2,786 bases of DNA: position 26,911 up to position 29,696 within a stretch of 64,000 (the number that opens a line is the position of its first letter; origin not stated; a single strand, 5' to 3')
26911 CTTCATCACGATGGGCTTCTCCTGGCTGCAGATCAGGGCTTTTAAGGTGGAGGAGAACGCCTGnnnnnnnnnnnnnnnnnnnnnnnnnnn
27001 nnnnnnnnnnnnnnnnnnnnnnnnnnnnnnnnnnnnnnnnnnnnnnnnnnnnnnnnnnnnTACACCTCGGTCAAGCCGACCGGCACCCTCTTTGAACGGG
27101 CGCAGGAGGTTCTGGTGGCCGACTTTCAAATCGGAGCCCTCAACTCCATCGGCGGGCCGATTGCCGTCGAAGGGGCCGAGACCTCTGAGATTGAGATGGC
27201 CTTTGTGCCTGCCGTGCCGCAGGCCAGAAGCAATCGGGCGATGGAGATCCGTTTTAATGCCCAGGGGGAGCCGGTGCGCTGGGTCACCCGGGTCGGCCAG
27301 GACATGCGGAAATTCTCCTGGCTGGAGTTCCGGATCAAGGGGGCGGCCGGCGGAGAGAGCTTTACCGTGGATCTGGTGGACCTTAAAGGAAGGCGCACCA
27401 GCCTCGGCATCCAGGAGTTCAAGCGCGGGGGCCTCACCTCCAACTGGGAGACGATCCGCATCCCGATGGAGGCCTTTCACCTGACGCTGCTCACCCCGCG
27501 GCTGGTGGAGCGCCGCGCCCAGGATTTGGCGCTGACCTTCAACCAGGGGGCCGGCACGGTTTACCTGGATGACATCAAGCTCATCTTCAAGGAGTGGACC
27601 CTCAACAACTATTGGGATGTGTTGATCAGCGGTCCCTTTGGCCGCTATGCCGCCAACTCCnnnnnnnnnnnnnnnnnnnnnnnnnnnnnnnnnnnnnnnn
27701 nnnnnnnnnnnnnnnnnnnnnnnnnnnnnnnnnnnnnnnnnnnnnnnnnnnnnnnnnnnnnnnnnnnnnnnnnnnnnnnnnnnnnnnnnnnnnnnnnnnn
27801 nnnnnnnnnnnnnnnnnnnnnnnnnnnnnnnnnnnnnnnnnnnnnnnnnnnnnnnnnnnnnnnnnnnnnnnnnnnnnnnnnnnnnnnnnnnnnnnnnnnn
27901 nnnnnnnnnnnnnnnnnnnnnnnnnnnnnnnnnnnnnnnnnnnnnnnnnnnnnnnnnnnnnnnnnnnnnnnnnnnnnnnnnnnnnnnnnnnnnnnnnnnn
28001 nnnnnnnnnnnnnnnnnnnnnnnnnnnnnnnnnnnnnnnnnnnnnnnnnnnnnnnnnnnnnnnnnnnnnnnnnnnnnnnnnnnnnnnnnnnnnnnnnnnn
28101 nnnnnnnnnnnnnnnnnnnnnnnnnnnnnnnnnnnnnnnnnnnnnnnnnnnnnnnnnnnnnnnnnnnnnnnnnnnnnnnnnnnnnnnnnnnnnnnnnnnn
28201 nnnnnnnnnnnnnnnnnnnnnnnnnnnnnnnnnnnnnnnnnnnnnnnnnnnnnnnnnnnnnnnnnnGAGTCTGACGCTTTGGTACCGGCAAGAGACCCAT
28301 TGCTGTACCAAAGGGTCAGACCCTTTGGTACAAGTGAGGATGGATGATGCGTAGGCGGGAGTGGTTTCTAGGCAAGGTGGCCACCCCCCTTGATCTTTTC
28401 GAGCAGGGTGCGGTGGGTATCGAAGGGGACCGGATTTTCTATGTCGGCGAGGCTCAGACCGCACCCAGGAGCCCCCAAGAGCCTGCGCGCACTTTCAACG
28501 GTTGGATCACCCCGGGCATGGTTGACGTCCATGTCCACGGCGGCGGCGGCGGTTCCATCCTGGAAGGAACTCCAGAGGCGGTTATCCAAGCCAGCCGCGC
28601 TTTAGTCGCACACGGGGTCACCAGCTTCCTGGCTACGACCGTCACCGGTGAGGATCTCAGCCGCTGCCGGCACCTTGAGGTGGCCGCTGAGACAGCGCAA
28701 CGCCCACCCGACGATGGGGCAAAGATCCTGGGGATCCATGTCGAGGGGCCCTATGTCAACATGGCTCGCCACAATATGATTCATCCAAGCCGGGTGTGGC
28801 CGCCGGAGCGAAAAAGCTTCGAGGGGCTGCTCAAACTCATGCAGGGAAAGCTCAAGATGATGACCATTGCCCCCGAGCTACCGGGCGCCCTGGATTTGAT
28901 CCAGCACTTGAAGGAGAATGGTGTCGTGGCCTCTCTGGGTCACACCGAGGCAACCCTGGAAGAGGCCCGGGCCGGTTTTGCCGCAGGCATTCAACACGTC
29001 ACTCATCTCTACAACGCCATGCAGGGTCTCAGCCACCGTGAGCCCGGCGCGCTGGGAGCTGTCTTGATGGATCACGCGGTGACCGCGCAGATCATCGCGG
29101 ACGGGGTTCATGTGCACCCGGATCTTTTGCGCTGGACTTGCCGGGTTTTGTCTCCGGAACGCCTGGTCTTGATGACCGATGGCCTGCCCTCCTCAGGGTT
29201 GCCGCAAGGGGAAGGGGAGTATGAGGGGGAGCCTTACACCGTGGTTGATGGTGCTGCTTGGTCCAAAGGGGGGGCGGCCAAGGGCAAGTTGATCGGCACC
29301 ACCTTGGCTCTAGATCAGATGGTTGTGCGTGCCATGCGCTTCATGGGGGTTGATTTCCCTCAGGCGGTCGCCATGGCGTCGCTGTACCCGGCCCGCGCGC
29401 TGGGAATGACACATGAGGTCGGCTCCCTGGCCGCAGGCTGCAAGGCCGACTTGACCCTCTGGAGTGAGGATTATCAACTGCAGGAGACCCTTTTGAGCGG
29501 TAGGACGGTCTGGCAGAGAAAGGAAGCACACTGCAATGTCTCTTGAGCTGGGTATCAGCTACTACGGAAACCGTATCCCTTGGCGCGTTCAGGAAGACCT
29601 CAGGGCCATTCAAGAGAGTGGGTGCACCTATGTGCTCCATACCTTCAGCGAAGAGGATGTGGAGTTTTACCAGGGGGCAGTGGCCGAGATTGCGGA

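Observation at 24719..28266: Unusual ABC importer: substrate-binding protein fused to the first permease, and a second permease carrying a CBM-like periplasmic domain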

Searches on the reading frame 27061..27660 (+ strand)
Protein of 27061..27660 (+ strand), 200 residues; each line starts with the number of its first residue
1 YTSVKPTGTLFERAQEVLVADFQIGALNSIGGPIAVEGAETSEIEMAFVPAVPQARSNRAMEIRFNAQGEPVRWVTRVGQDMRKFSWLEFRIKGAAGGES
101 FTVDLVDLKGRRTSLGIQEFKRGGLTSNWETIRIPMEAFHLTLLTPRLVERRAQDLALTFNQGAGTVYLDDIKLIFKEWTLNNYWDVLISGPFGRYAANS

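Call 24: search_solved_structures(query=window:27061-27660:+, max_evalue=10, show_alignments=2)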
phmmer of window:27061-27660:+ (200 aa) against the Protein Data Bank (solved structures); distinct sequences matched with E-value up to 10: 2.
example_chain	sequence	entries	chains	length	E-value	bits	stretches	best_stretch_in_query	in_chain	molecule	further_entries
2c24_A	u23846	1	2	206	0.72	12.6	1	84-137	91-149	ENDOGLUCANASE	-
1wmx_A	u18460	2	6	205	0.75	12.5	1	84-137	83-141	COG3291: FOG: PKD repeat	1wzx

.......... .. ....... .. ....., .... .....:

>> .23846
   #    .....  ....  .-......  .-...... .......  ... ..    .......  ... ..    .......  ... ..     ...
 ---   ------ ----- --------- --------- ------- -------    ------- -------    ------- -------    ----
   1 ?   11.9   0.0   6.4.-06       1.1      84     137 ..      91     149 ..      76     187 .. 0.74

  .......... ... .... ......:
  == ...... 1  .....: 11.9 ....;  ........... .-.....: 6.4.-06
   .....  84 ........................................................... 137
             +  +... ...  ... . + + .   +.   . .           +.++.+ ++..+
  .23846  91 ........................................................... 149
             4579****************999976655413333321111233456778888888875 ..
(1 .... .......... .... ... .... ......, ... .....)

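Call 46: predict_structure(alignment_id=A2)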
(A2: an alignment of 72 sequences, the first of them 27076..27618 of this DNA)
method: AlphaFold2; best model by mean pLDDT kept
length: 181 residues; sequences in the alignment: 72
mean_pLDDT: 91.4   pTM: 0.87
mean pLDDT of the five models: 91.4, 90.7, 90.3, 90.2, 89.7
residues with pLDDT >= 90: 142; 70-90: 25; 50-70: 5; < 50: 9
segments of 3 or more residues with pLDDT < 50: 1-3, 177-181
pLDDT, mean of each block of 10 residues (from residue 1): 58 88 90 96 93 94 97 96 98 98 98 96 98 97 95 98 97 62 41
secondary structure, 60 per line:
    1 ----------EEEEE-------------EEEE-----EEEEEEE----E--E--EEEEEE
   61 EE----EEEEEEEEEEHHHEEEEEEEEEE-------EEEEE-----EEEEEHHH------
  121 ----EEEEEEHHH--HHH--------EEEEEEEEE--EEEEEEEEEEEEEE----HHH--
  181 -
elements in order: E11-15 E29-32 E38-44 E55-62 E67-76 E80-89 E97-101 E107-111 E125-130 E147-155 E158-171

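Call 47: search_protein_representatives(protein=window:27076-27618:+)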
Query: 181 residues. Proteins with E-value up to 0.001 (for the whole library): 284; up to 1e-10: 62; up to 1e-30: 9. The best 150 are listed.
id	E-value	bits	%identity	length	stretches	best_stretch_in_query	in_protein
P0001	3.2e-103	359.2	88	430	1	1-181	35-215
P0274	1.2e-68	246.5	60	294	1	1-181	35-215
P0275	1.4e-36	142.1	27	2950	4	69-178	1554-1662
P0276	3.5e-36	140.8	30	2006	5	12-170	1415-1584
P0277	6.7e-35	136.7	57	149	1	1-115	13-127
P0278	8.5e-34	133.1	29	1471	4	68-172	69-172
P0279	3.4e-33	131.1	33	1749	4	66-179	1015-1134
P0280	8.2e-33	129.8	57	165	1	1-112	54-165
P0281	1.4e-32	129.1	29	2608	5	34-134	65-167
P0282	1.3e-26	109.7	31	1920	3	11-170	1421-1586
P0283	1.5e-24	102.9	34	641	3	52-170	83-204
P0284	4.1e-23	98.3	30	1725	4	6-166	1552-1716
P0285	9.6e-23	97.1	26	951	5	63-171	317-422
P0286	1.2e-21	93.5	30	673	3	74-169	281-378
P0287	2.8e-21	92.3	34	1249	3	76-172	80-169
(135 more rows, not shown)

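Call 50: fold_search(model_id=the predicted structure, library=pdb)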
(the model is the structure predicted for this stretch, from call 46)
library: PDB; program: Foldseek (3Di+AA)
matches with E <= 10: 1018; with E <= 0.001: 98
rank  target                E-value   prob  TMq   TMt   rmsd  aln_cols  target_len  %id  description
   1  1v0a                  1.1e-09  1.00  0.62  0.66   4.5       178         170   21  Family 11 Carbohydrate-Binding Module of cellulosomal cellulase Lic26A-Cel5E of Clostridium thermocellum (released 2005-01-12)
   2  6r3m_A                2.8e-09  1.00  0.66  0.68   4.6       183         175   19  Family 11 Carbohydrate-Binding Module from Clostridium thermocellum in complex with beta-1,3-1,4-mixed-linked tetrasac (released 2020-02-05)
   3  6r31_A                4.0e-09  1.00  0.64  0.68   4.2       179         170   20  Family 11 Carbohydrate-Binding Module from Clostridium thermocellum in complex with beta-1,3-1,4-mixed-linked tetrasac (released 2020-02-05)
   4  1wzx_A                1.4e-07  1.00  0.61  0.63   4.2       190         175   16  Crystal Structure of Family 30 Carbohydrate Binding Module. (released 2005-03-22)
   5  2lro_MODEL_1_A        1.8e-07  1.00  0.63  0.66   4.2       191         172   18  Solution structure, dynamics and binding studies of CtCBM11 (released 2013-02-06)
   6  1wzx_B                2.4e-07  1.00  0.57  0.59   6.9       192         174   18  Crystal Structure of Family 30 Carbohydrate Binding Module. (released 2005-03-22)
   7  2c24_B                2.8e-07  1.00  0.61  0.63   6.8       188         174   15  FAMILY 30 CARBOHYDRATE-BINDING MODULE OF CELLULOSOMAL CELLULASE CEL9D- CEL44B OF CLOSTRIDIUM THERMOCELLUM (released 2005-11-22)
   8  1wmx_B                3.3e-07  1.00  0.61  0.57   6.8       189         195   16  Crystal Structure of Family 30 Carbohydrate Binding Module (released 2004-08-03)
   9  2c24_A                3.4e-07  1.00  0.64  0.66   4.1       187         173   15  FAMILY 30 CARBOHYDRATE-BINDING MODULE OF CELLULOSOMAL CELLULASE CEL9D- CEL44B OF CLOSTRIDIUM THERMOCELLUM (released 2005-11-22)
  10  1wmx_A                5.0e-07  1.00  0.58  0.60   7.3       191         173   17  Crystal Structure of Family 30 Carbohydrate Binding Module (released 2004-08-03)
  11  8qpg_TA               1.9e-05  1.00  0.47  0.23  12.1       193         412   15  Turret of Haloferax tailed virus 1 (released 2024-10-09)
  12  8iq9_B                2.0e-05  1.00  0.45  0.17   4.7       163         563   12  Crystal structure of trimeric K2-2 TSP in complex with tetrasaccharide and octasaccharide (released 2024-02-21)
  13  7t7y                  2.4e-05  1.00  0.60  0.69   4.3       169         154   12  The crystal structure of family 8 carbohydrate-binding module from Dictyostelium discoideum complexed with iodine atoms (released 2022-04-20)
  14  8iq5_D                2.6e-05  1.00  0.40  0.16   6.7       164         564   15  Crystal structure of trimeric K2-2 TSP (released 2024-02-21)
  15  3k4z_A                3.3e-05  1.00  0.47  0.33   5.5       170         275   15  Crystal Structure of the Cellulosomal CBM4 from Clostridium thermocellum Cellulase CbhA (released 2010-07-28)
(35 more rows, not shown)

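Call 59: search_solved_structures(query=A3, max_evalue=1, show_alignments=4)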
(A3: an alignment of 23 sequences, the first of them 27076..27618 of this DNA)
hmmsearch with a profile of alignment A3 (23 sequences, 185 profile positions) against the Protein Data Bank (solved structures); distinct sequences matched with E-value up to 1: 16.
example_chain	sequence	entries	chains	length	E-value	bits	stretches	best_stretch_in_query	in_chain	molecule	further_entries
1wmx_A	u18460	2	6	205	1.6e-12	50.8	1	69-173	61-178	COG3291: FOG: PKD repeat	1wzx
2c24_A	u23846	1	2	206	1.6e-12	50.8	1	69-173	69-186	ENDOGLUCANASE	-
1v0a_A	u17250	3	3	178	1.2e-05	28.4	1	50-173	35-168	ENDOGLUCANASE H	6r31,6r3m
2lro_A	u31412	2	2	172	1.2e-05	28.4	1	50-173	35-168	Endoglucanase H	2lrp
5z06_A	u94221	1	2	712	0.0024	20.9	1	112-172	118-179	BDI_3064 protein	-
1pmh_X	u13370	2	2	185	0.023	17.8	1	14-173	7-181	beta-1,4-mannanase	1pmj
7zkq_A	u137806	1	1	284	0.13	15.2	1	78-140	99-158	Complex I intermediate-associated protein 30-domain-containing protein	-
7zkp_A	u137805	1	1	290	0.14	15.2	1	78-140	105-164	CIA30 domain-containing protein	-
5ax8_A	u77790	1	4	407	0.15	15.1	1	101-165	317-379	Aspartate aminotransferase, mitochondrial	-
9yb6_A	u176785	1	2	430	0.3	14.1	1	102-165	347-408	Aspartate aminotransferase, mitochondrial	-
8skr_A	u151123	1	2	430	0.3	14.1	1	102-165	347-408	Aspartate aminotransferase, mitochondrial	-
8g9k_A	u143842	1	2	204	0.45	13.5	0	91-122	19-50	THR2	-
3don_A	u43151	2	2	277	0.69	12.9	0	119-181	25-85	Shikimate dehydrogenase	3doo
1ama_A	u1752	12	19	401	0.8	12.7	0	101-164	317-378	ASPARTATE AMINOTRANSFERASE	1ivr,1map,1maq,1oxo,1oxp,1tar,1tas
1aka_A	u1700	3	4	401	0.81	12.7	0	101-164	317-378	ASPARTATE AMINOTRANSFERASE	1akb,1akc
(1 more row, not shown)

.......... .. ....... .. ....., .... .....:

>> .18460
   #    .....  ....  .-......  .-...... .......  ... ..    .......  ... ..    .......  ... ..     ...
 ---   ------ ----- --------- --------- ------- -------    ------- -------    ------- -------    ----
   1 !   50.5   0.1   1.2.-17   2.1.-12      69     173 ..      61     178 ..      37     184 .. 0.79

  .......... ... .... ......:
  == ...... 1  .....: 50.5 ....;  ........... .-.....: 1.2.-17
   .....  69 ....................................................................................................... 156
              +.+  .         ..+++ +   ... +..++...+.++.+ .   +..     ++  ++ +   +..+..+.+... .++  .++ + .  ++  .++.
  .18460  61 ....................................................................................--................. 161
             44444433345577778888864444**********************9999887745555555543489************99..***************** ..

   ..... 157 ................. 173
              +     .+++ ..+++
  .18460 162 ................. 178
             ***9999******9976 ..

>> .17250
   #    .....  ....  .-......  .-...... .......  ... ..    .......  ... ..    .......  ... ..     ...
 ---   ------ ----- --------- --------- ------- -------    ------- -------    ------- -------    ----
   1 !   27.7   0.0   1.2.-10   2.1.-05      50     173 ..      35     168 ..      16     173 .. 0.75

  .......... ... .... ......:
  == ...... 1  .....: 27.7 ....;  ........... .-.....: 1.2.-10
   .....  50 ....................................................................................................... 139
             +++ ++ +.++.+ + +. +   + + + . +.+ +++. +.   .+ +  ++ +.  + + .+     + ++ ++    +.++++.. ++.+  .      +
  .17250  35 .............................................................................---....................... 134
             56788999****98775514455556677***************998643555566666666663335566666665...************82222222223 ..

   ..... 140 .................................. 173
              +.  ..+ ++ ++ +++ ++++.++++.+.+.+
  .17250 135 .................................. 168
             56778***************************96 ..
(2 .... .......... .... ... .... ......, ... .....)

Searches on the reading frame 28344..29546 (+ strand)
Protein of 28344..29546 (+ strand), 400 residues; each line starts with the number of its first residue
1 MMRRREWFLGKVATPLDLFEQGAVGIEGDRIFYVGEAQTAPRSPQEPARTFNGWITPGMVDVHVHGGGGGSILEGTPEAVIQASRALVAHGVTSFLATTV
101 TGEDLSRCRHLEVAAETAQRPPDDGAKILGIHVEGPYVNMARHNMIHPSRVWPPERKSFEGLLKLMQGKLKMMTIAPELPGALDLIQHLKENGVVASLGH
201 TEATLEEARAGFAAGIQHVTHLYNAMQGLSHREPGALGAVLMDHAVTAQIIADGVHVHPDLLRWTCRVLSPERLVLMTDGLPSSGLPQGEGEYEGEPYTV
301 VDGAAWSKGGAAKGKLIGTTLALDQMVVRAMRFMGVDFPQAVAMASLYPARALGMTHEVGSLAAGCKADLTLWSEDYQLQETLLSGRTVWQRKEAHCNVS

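Call 3: search_protein_families(library=pfam, proteins=[window:28344-29546:+], max_evalue=0.01)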
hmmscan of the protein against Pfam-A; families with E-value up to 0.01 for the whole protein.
window:28344-29546:+ (400 aa): 2 families
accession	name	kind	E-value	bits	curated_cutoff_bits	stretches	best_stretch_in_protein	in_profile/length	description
PF01979.26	Amidohydro_1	-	2.3e-29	103.2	25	1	54-389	1-345/345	Amidohydrolase family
PF07969.17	Amidohydro_3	-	1.1e-08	35.5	29.7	1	336-377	407-448/472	Amidohydrolase family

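Call 4: search_protein_families(library=ncbifam, proteins=[window:28344-29546:+], max_evalue=0.01)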
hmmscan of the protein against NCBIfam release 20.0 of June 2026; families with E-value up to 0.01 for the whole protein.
window:28344-29546:+ (400 aa): 44 families (the best 25 are shown)
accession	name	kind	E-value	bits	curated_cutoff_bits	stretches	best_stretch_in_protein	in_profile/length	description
TIGR00221.1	nagA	equivalog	1.8e-84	283.9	225.65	1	11-386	11-379/380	N-acetylglucosamine-6-phosphate deacetylase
NF008371.0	PRK11170.1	equivalog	2.9e-61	207.5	483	1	11-390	8-380/382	N-acetylglucosamine-6-phosphate deacetylase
NF011990.0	PRK15446.2-6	subfamily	4.2e-14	52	233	2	333-394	323-387/390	alpha-D-ribose 1-methylphosphonate 5-triphosphate diphosphatase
NF006689.0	PRK09237.1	equivalog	7.2e-11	41.3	371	2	328-375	291-337/383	amidohydrolase/deacetylase family metallohydrolase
TIGR01224.1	hutI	equivalog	6.7e-09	35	298.15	2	323-375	301-353/377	imidazolonepropionase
TIGR02318.1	phosphono_phnM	equivalog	1e-08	34.6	390.55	1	333-389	317-375/376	phosphonate metabolism protein PhnM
NF058538.1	ergo_util_ErtD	equivalog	1.8e-08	33.6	600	1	9-95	6-85/446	hydantoin-5-propionate amidohydrolase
NF004839.0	PRK06189.1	equivalog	2e-08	33.3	631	1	314-379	331-397/451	allantoinase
NF011986.0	PRK15446.2-2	equivalog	2.1e-08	33.4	465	1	330-396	316-384/406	alpha-D-ribose 1-methylphosphonate 5-triphosphate diphosphatase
NF005557.0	PRK07228.1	equivalog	2.1e-08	33.3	522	1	340-375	341-376/445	5'-deoxyadenosine deaminase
NF011987.0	PRK15446.2-3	subfamily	7.6e-08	31.6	253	1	335-394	326-388/395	alpha-D-ribose 1-methylphosphonate 5-triphosphate diphosphatase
NF006549.0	PRK09045.1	equivalog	2.2e-07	29.9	540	1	336-371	341-376/444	TRZ/ATZ family hydrolase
TIGR03178.1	allantoinase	equivalog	5e-07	28.9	357.85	1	314-385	326-397/441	allantoinase AllB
NF006055.0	PRK08203.1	equivalog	2.7e-06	26.2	532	0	335-376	353-393/455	8-oxoguanine deaminase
NF051886.1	XaaProDiPepCaul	equivalog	4.3e-06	26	500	0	331-371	331-371/398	Xaa-Pro dipeptidase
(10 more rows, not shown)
